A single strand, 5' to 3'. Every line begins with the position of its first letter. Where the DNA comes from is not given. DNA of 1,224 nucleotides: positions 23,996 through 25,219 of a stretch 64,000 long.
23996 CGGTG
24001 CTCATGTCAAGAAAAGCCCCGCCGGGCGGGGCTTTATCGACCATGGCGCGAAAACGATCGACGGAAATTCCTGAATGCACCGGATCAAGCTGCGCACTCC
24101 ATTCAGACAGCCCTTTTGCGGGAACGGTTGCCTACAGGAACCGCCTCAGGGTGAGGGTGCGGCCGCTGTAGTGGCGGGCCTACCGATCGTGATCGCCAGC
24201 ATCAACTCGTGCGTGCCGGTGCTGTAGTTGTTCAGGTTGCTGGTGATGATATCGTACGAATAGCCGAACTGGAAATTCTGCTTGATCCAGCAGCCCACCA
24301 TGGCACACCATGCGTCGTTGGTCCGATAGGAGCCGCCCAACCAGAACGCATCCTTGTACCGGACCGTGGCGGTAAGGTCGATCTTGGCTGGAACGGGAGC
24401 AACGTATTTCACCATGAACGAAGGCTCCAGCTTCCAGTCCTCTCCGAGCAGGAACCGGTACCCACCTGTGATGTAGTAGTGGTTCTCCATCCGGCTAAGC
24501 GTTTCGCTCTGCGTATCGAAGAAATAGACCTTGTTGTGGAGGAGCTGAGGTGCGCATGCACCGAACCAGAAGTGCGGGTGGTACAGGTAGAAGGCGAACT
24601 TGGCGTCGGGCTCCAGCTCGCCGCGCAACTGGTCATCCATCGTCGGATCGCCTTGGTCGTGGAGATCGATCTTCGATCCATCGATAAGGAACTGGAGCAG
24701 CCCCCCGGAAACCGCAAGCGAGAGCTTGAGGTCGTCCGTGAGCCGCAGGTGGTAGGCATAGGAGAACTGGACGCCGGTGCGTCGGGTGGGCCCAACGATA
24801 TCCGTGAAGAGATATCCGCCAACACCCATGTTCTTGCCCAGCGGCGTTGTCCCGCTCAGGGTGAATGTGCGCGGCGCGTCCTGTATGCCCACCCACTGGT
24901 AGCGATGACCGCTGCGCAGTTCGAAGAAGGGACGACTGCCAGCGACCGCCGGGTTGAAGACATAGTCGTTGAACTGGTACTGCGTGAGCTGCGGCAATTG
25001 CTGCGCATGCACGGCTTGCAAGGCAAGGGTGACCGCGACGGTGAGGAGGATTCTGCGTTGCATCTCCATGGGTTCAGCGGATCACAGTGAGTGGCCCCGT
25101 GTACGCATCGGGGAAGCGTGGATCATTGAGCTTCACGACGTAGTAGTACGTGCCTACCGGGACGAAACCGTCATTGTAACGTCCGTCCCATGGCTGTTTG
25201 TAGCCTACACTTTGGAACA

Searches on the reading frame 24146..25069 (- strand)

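Call 12: search_protein_families(library=pfam, proteins=[window:24146-25069:-], max_evalue=0.01)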
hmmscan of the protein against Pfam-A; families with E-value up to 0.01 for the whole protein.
window:24146-25069:- (307 aa): 1 family
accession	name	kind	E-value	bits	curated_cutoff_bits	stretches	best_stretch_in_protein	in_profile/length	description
PF11751.14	PorP_SprF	-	6.8e-81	272.2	22.3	1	21-292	2-272/273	Type IX secretion system membrane protein PorP/SprF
